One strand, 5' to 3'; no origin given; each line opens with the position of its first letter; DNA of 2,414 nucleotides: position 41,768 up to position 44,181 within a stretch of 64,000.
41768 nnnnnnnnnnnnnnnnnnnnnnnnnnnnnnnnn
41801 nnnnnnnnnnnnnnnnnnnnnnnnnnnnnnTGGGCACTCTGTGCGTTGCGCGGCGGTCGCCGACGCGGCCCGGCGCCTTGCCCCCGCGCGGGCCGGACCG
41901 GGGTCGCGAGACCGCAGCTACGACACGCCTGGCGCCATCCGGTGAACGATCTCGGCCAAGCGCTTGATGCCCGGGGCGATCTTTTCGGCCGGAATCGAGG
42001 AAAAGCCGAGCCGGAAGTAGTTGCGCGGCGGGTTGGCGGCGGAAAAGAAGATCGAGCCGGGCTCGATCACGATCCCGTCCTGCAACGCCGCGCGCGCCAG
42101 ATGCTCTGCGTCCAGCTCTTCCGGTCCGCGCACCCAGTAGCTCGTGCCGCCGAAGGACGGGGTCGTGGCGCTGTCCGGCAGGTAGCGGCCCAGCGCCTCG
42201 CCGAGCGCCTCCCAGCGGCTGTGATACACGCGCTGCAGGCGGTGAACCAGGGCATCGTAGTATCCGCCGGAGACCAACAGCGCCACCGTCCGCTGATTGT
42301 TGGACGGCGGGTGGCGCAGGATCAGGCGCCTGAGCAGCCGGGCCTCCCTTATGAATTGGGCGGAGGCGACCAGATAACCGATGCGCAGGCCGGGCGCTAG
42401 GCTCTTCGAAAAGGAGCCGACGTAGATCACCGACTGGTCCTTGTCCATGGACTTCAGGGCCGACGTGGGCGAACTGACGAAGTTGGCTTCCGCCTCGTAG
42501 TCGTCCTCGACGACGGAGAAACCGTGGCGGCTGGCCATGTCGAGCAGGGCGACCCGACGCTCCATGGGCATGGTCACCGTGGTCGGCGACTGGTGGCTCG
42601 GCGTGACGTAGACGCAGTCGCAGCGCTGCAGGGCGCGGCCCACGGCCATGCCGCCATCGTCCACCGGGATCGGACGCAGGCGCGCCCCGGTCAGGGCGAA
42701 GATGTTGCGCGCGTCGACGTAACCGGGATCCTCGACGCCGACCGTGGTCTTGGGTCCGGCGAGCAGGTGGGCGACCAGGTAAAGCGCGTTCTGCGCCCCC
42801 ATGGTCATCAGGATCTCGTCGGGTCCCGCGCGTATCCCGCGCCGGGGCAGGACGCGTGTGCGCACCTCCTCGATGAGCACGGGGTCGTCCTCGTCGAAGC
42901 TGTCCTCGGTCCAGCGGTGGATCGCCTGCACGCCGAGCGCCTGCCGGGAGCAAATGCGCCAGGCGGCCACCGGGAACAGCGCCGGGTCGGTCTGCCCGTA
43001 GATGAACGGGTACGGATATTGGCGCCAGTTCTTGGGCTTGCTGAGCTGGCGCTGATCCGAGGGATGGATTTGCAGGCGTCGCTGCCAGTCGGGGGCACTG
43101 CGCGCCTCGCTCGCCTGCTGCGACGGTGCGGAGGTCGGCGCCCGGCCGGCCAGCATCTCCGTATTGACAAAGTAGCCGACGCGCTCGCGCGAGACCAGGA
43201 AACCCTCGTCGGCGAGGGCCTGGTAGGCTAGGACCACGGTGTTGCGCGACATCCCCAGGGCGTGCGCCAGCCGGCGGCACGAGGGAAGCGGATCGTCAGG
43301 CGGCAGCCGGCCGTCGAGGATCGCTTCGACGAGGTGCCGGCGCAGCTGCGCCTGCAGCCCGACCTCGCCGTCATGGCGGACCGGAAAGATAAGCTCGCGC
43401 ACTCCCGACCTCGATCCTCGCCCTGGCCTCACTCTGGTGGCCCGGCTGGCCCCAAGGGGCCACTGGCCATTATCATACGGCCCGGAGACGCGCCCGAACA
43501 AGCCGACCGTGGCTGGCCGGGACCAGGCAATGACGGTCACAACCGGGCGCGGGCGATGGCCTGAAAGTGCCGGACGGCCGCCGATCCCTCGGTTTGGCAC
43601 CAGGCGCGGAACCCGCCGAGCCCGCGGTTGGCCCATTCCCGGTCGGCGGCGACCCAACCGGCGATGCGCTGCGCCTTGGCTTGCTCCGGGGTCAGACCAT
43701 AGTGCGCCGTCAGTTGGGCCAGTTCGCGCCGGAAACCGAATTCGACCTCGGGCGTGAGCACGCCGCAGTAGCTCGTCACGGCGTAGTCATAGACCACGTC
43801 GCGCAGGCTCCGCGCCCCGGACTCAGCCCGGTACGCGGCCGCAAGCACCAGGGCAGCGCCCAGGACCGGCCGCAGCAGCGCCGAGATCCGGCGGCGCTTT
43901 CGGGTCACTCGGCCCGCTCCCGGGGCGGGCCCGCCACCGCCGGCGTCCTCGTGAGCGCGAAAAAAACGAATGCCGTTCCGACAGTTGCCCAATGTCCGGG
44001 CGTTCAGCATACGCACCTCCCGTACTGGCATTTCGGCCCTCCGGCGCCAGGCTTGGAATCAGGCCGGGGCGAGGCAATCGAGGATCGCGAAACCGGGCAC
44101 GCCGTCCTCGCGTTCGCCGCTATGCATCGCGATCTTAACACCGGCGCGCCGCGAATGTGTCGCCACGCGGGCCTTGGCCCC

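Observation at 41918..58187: Putative uptake and deamination half of an aminosulfonate pathway with an unexpected DAO-GcvT demethylase-type enzyme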

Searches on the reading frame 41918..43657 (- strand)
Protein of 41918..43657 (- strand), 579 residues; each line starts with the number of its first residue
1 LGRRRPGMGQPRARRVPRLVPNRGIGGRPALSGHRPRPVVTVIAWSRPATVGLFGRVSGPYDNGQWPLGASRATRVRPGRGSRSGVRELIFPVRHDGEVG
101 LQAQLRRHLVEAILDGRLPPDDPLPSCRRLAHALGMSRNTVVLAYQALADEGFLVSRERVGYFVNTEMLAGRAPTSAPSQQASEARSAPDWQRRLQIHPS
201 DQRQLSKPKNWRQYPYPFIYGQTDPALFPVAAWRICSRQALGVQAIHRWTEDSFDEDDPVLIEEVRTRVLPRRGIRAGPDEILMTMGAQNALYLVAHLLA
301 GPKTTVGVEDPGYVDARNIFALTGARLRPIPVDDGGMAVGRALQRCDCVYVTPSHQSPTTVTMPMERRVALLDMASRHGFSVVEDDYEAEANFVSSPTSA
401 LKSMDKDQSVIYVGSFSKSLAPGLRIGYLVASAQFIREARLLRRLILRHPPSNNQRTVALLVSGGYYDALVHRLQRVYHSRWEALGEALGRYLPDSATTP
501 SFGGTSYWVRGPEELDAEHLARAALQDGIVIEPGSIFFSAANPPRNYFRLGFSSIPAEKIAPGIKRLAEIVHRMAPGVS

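Call 4: search_protein_families(library=pfam, proteins=[window:41918-43657:-])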
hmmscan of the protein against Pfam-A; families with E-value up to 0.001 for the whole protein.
window:41918-43657:- (579 aa): 2 families
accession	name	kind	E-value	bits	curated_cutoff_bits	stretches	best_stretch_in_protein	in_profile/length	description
PF00155.27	Aminotran_1_2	-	2.3e-20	73.5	19.7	1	265-567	47-361/361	Aminotransferase class I and II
PF00392.27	GntR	-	3.4e-13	49.5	27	1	102-164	2-64/64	Bacterial regulatory proteins, gntR family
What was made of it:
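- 41918..43402 (-): MocR-family (wHTH + aminotransferase-like) regulator, TauR-type. Pfam GntR plus Aminotran_1_2 (call 4).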

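Call 6: search_protein_families(library=ncbifam, proteins=[window:41918-43657:-], max_evalue=0.00001)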
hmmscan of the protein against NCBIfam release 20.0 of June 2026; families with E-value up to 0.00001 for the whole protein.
window:41918-43657:- (579 aa): 42 families (the best 25 are shown)
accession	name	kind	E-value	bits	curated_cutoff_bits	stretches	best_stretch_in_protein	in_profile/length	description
NF052282.1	PLP_TF_PdxR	equivalog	1.3e-104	350.7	320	1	101-567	2-447/448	MocR-like pyridoxine biosynthesis transcription factor PdxR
NF052281.1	rhizopine_MocR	equivalog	1.7e-80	271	650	1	94-570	12-478/479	rhizopine catabolism transcriptional regulator MocR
NF052285.1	GABA_TF_GabR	exception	3.5e-65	220.6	600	1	104-571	3-456/456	MocR-like transcriptional regulator GabR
NF052290.2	MocR_like_YczR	exception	1.2e-62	212.1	487.4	2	271-569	155-456/458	MocR-like transcription factor YczR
NF052286.1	ecto_TF_EhuR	exception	2.4e-46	158.2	480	2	267-575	146-453/458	MocR-like ectoine utilization transcription factor EhuR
TIGR04461.1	endura_MppQ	equivalog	6.5e-44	150.5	540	1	221-569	20-378/392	enduracididine biosynthesis enzyme MppQ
NF041364.1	GntC_guanitoxin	equivalog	2.2e-32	112.4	415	1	264-569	45-355/356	guanitoxin biosynthesis PLP-dependent (S)-gamma-hydroxy-L-arginine cyclodehydratase GntC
NF012025.0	PRK15481.1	equivalog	2.9e-25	88.8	573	2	281-561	144-420/432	MocR-like B6 salvage transcription factor PtsJ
NF005732.0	PRK07550.1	equivalog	1.1e-20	74.1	366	1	255-570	69-387/389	aminotransferase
TIGR03947.1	viomycin_VioD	equivalog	3.8e-17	62.2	390.9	1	275-570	64-358/359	capreomycidine synthase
NF004770.0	PRK06108.1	subfamily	1.5e-16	60.3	422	1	272-573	89-394/396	pyridoxal phosphate-dependent aminotransferase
TIGR04544.1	3metArgNH2trans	equivalog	5.5e-14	52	350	1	258-551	54-344/366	beta-methylarginine biosynthesis bifunctional aminotransferase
NF053730.1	TransRegRv1152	equivalog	1.3e-12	47.7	170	1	96-187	12-103/120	Rv1152 family transcriptional regulator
TIGR01140.1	L_thr_O3P_dcar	equivalog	1.9e-12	46.9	290.55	1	276-441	62-219/331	threonine-phosphate decarboxylase CobD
NF006967.0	PRK09440.1-5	equivalog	2.7e-12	46.1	402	1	407-574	243-418/424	valine--pyruvate transaminase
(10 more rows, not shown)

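Call 70: search_dna_similar(query=window:41918-43402:-, collection=plasmids, mode=protein, max_rows=30, max_evalue=1e-60)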
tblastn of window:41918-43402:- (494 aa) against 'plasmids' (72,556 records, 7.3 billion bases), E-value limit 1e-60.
Records with a match: 157; places in all: 158; records where one place covers at least 80% of the query: 154.
Best place of each record, by identity: <60% 157.
By first word of the organism name: Sinorhizobium 63; Paracoccus 17; Acinetobacter 13; Aminobacter 9; Ensifer 9; Cereibacter 9; Rhizobium 4; Shinella 3; Ruegeria 3; Burkholderia 2; and 21 more.
By predicted mobility (MOB-suite, as given by PLSDB): non-mobilizable 81; mobilizable 65; conjugative 11.
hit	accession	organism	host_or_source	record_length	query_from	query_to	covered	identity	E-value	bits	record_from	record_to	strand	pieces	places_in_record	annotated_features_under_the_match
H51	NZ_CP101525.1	Burkholderia arboris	mixed culture,soil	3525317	9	492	98%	52.3%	1e-144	465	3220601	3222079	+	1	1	none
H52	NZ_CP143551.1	Burkholderia multivorans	Homo sapiens,bronchoalveolar lavage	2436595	13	492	97%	52.2%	9e-135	437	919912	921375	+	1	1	none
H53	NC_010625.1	Paraburkholderia phymatum STM815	-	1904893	11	491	97%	51.1%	4e-141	455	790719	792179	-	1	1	record has no annotation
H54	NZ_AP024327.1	Caballeronia sp. NK8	-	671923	14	491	97%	49.6%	8e-138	446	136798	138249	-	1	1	PLP-dependent aminotransferase family protein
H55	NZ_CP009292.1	Novosphingobium pentaromativorans US6-1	mud sediment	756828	8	486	97%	48.2%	5e-134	434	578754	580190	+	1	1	PLP-dependent aminotransferase family protein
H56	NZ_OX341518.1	Aminobacter niigataensis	-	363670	3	489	99%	47.1%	1e-118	390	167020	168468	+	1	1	PLP-dependent aminotransferase family protein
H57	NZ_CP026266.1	Aminobacter sp. MSH1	bacterial isolate,soil from courtyard ...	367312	3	489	99%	47.1%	1e-118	390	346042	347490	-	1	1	PLP-dependent aminotransferase family protein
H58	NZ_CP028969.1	Aminobacter sp. MSH1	Soil,Dichlobenil-treated soil sampled ...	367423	3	489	99%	47.1%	1e-118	390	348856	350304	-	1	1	PLP-dependent aminotransferase family protein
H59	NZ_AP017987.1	Aminobacter sp. SS-2016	Lotus japoicus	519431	3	489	99%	46.3%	4e-116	383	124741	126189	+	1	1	PLP-dependent aminotransferase family protein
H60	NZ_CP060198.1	Aminobacter sp. MDW-2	cell culture,soil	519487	3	489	99%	46.3%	4e-116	383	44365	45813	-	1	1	PLP-dependent aminotransferase family protein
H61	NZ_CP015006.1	Aminobacter aminovorans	cell culture,soil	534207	3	489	99%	46.3%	4e-116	383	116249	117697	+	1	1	PLP-dependent aminotransferase family protein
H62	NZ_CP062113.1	Aminobacter sp. SR38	bacterial pure culture,soil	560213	3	489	99%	46.3%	4e-116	383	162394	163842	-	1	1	PLP-dependent aminotransferase family protein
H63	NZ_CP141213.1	Sinorhizobium meliloti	alfalfa,Isolate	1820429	3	484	98%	46.6%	7e-110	365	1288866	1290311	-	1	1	none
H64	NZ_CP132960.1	Aminobacter niigataensis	cell culture,sediment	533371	3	489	99%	46.1%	2e-115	381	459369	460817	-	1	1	PLP-dependent aminotransferase family protein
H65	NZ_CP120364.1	Sinorhizobium kummerowiae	Kummerowia stipulacea,Pure culture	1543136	3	484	98%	46.4%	2e-112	372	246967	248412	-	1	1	none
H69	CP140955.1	Sinorhizobium meliloti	Medicago lupulina,whole organism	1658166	3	484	98%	46.4%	2e-112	372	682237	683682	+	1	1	PLP-dependent aminotransferase family protein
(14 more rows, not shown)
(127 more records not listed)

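Call 71: get_annotated_region(hit=H69, flank=9000)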
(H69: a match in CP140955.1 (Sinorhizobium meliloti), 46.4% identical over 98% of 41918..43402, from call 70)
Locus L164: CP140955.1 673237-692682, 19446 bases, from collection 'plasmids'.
description: Sinorhizobium meliloti strain ml47 plasmid pSymB, complete sequence
organism: Sinorhizobium meliloti (NCBI taxid 382)
taxonomy: Bacteria; Pseudomonadota; Alphaproteobacteria; Hyphomicrobiales; Rhizobiaceae; Sinorhizobium; Sinorhizobium meliloti
host: -; source: Medicago lupulina,whole organism; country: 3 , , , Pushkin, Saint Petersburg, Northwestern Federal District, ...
typing (MOB-suite, as given by PLSDB): mobilizable; relaxase MOBQ
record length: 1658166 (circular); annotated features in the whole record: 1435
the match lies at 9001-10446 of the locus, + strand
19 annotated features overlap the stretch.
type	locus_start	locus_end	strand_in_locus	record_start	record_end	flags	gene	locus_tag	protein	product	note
CDS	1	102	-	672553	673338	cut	-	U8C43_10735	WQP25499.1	DeoR/GlpR family DNA-binding transcription regulator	-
CDS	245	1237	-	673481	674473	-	pta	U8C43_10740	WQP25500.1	phosphate acetyltransferase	-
CDS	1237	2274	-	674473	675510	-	-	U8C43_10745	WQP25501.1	YeiH family protein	-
CDS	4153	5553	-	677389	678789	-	-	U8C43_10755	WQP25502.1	FAD-binding oxidoreductase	-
CDS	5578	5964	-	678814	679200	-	-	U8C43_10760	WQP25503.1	nuclear transport factor 2 family protein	-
CDS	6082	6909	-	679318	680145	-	-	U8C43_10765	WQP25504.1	ABC transporter permease subunit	-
CDS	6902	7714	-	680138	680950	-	-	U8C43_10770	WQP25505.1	taurine ABC transporter ATP-binding protein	-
CDS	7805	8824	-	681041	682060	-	tauA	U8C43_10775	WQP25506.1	taurine ABC transporter substrate-binding protein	-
CDS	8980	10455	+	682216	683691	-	-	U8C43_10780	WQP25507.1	PLP-dependent aminotransferase family protein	-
CDS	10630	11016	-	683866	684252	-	-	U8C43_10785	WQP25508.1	ester cyclase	-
CDS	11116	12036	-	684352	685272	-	-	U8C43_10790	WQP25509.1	NmrA/HSCARG family protein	-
CDS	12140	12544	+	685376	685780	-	-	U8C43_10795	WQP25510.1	helix-turn-helix domain-containing protein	-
CDS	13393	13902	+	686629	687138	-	-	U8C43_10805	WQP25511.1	nucleoside kinase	-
CDS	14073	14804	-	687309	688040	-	-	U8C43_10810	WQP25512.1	PHB depolymerase family esterase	-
CDS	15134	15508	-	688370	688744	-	-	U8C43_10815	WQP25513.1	DUF427 domain-containing protein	-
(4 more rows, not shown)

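Call 72: get_annotated_region(hit=H54, flank=9000)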
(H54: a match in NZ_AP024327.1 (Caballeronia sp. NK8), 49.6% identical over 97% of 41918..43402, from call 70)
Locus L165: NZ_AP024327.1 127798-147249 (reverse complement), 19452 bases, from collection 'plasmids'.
description: Caballeronia sp. NK8 plasmid pNK83, complete sequence
organism: Caballeronia sp. NK8 (NCBI taxid 140098)
taxonomy: Bacteria; Pseudomonadota; Betaproteobacteria; Burkholderiales; Burkholderiaceae; Caballeronia; Caballeronia sp. NK8
host: -; source: -; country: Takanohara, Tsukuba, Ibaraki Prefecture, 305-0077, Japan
typing (MOB-suite, as given by PLSDB): non-mobilizable
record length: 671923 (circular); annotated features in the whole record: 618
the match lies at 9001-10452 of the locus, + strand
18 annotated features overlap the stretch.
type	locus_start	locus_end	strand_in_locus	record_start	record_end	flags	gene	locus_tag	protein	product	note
CDS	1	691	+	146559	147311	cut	-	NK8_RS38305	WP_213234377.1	IclR family transcriptional regulator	GO:0006355 - regulation of DNA-templated transcription [Evidence IEA]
CDS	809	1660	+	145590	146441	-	-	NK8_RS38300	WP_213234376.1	IclR family transcriptional regulator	GO:0006355 - regulation of DNA-templated transcription [Evidence IEA]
CDS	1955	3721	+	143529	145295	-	xsc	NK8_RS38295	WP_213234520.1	sulfoacetaldehyde acetyltransferase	GO:0019529 - taurine catabolic process [Evidence IEA]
CDS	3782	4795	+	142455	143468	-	pta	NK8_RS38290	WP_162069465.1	phosphate acetyltransferase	GO:0006086 - acetyl-CoA biosynthetic process from pyruvate [Evidence IEA]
CDS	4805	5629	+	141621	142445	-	-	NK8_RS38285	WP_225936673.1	IclR family transcriptional regulator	GO:0006355 - regulation of DNA-templated transcription [Evidence IEA]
CDS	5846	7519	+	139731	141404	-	-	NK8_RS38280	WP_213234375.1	choline dehydrogenase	-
CDS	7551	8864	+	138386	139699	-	-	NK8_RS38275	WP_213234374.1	MFS transporter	GO:0055085 - transmembrane transport [Evidence IEA]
CDS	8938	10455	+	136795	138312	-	-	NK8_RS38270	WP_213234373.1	PLP-dependent aminotransferase family protein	-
CDS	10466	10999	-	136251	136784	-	-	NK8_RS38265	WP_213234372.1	cytochrome b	GO:0022904 - respiratory electron transport chain [Evidence IEA]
CDS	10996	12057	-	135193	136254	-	-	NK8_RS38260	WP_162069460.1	catalase family peroxidase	-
CDS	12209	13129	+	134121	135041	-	-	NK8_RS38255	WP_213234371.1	alpha/beta hydrolase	-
CDS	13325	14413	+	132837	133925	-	-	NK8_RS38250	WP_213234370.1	acyltransferase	-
CDS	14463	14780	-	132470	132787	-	-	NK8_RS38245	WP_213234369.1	hypothetical protein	-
CDS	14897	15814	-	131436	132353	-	-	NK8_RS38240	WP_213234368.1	LysR family transcriptional regulator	-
CDS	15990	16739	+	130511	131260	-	-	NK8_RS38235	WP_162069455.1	SDR family oxidoreductase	-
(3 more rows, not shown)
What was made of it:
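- On TauR-type taurine dissimilation regulon: 46-52% identity to MocRs located in tauABC-tauXY-pta (S. meliloti pSymB) and xsc-pta clusters (calls 70-72).
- The MocR's best annotated homologues lie in tauABC-tauXY-pta and xsc-pta clusters (calls 70-72). The best annotated MocR homologues are in tau/xsc clusters (calls 70-72).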

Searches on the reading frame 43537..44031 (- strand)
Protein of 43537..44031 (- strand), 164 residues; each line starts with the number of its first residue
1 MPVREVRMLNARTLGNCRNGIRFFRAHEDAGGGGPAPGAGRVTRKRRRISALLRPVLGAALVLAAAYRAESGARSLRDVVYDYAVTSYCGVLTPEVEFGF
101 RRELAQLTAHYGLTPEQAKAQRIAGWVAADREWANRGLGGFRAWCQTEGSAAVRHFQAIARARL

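Call 75: search_protein_families(library=pfam, max_evalue=0.01, proteins=[window:43537-44031:-])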
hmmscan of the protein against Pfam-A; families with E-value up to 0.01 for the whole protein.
window:43537-44031:- (164 aa): 0 families
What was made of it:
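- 43537..44031 (-): Small conserved ORF (164 aa as called) of unknown function between mocR and the SBP promoter. No Pfam match (call 75).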
